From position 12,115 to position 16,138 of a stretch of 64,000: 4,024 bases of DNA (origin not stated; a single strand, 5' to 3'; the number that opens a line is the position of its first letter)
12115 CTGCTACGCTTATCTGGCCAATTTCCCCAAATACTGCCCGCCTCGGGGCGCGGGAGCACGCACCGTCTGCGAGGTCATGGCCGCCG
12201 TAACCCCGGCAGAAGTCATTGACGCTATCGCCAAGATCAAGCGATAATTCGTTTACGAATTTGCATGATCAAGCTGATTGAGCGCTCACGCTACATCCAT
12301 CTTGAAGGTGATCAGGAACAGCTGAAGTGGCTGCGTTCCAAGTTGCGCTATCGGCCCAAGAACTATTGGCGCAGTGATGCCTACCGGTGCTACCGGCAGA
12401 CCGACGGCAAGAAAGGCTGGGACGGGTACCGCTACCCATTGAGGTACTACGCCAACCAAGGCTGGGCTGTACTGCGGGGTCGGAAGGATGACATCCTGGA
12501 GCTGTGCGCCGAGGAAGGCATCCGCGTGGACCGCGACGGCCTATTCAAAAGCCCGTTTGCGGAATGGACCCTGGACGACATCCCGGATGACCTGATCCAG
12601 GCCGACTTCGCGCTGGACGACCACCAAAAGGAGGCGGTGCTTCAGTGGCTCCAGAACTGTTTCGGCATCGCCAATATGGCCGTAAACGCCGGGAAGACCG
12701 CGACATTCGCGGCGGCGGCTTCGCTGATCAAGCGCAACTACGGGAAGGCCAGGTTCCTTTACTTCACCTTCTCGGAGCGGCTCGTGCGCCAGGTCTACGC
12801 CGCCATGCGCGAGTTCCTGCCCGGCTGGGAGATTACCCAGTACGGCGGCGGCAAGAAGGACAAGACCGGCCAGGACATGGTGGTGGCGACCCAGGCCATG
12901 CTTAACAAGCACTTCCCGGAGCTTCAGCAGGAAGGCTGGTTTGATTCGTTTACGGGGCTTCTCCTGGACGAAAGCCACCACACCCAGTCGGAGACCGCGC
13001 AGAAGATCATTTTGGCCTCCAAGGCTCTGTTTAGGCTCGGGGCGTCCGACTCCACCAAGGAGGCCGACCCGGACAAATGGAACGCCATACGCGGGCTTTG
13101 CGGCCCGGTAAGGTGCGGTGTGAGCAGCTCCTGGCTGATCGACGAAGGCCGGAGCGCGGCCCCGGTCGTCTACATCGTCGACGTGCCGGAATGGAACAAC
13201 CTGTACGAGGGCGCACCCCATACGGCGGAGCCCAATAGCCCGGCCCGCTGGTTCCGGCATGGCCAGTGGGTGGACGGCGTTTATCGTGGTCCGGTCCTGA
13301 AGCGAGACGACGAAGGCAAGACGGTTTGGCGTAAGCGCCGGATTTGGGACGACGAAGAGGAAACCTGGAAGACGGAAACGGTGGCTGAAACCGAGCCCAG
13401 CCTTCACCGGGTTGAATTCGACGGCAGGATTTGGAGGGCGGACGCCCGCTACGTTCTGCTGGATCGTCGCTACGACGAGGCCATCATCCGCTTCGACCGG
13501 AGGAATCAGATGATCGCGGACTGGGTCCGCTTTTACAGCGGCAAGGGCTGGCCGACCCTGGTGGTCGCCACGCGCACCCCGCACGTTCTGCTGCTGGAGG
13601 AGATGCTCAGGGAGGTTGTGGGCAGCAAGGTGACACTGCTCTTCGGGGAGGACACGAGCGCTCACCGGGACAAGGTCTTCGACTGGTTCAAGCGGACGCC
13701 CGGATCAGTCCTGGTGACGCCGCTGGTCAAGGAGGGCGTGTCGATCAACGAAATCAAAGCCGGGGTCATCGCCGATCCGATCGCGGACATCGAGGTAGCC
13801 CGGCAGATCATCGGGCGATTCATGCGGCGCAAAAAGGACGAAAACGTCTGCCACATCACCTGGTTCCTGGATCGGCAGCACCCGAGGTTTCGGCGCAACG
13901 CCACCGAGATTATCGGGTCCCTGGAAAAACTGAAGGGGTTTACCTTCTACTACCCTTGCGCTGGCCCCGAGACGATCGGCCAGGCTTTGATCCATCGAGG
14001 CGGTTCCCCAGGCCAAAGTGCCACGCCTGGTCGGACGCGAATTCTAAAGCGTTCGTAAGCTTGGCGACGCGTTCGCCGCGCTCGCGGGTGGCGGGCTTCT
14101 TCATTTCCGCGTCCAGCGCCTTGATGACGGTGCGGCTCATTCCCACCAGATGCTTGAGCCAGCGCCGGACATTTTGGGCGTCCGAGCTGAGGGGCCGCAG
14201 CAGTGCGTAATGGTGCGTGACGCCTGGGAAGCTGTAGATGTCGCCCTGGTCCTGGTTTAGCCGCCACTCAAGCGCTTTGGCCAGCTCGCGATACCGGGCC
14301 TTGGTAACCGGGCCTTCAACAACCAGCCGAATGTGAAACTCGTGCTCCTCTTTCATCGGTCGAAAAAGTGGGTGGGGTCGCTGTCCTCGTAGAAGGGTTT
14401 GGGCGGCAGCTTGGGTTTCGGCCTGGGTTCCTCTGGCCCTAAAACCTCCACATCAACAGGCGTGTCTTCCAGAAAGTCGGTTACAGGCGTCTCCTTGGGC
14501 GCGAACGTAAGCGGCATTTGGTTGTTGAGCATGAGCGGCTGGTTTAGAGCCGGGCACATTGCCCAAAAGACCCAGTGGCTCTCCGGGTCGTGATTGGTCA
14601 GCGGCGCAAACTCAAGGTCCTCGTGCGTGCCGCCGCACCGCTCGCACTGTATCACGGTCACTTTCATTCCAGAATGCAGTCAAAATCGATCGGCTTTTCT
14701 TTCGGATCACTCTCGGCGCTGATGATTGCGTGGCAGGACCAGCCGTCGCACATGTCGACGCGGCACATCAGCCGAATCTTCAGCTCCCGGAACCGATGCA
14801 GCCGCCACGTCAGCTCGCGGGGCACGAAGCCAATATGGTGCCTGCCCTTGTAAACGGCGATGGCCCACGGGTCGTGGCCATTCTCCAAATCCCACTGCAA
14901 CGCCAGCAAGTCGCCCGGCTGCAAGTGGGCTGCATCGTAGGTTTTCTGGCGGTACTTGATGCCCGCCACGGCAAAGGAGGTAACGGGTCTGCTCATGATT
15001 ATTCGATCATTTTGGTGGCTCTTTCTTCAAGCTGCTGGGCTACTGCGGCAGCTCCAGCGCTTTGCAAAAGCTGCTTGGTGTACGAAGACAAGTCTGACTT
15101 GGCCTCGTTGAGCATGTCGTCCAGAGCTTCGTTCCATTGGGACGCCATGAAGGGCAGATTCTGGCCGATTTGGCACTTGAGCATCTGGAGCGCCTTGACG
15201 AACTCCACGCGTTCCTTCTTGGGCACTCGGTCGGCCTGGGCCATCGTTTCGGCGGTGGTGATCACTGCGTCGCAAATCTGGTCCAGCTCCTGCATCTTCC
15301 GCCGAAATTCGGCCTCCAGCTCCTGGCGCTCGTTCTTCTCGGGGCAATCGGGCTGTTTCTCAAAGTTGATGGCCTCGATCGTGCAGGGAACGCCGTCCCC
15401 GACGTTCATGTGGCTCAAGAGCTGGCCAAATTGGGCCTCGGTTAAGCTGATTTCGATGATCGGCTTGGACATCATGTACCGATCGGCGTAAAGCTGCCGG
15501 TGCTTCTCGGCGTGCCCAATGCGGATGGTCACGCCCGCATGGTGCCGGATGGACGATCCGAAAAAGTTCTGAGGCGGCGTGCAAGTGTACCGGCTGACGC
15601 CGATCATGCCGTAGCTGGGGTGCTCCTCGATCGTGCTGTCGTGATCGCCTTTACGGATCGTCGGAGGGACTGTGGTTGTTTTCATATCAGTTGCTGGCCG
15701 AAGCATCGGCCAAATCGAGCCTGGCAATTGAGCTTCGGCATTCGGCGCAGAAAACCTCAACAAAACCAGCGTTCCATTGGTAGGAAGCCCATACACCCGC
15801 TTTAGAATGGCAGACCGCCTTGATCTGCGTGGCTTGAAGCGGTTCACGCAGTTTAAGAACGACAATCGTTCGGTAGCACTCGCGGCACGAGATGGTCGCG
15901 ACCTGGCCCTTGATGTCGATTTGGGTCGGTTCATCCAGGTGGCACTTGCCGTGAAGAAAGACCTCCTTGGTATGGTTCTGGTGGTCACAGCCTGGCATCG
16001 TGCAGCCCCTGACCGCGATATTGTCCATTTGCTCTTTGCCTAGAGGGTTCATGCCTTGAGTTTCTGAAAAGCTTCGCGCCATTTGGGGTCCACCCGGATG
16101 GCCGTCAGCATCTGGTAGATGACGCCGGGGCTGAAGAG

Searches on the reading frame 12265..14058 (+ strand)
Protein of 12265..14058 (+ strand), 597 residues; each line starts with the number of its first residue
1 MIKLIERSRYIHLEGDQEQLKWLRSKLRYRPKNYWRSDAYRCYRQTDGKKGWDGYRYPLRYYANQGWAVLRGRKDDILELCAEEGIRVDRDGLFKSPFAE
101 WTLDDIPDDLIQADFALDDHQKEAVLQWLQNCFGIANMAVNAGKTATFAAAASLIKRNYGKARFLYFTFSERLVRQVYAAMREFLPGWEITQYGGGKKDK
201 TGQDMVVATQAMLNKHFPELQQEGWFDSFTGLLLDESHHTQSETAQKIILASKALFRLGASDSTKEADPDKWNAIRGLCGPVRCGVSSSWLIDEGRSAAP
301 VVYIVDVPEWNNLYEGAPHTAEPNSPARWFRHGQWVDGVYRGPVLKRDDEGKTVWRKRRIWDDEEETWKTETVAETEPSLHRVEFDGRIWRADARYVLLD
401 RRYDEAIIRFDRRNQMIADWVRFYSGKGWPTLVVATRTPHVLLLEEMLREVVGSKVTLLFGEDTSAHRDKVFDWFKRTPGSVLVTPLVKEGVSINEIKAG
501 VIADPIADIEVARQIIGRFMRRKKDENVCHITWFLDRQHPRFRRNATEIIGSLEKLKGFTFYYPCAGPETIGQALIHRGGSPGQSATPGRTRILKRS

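Call 45: search_protein_families(library=phrogs, proteins=[window:12265-14058:+], max_evalue=0.001)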
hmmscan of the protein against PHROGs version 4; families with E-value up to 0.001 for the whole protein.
window:12265-14058:+ (597 aa): 4 families
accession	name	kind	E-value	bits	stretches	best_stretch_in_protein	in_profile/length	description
phrog_16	-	DNA, RNA and nucleotide metabolism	3e-37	129.3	1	112-539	268-603/986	DNA helicase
phrog_9690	-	DNA, RNA and nucleotide metabolism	2.3e-30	106.7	2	403-537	135-271/306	DNA helicase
phrog_14619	-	DNA, RNA and nucleotide metabolism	1.4e-05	25.8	1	115-214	118-220/314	DNA helicase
phrog_16259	-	DNA, RNA and nucleotide metabolism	2.8e-05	24.5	1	77-243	70-239/330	DNA helicase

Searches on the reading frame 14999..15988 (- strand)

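Call 45: search_protein_families(library=phrogs, proteins=[window:14999-15988:-], max_evalue=0.001)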
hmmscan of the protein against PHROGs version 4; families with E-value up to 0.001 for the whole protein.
window:14999-15988:- (329 aa): 1 family
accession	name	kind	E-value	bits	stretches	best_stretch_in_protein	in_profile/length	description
phrog_6452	-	unknown function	1.6e-39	136.7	1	105-323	6-228/236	-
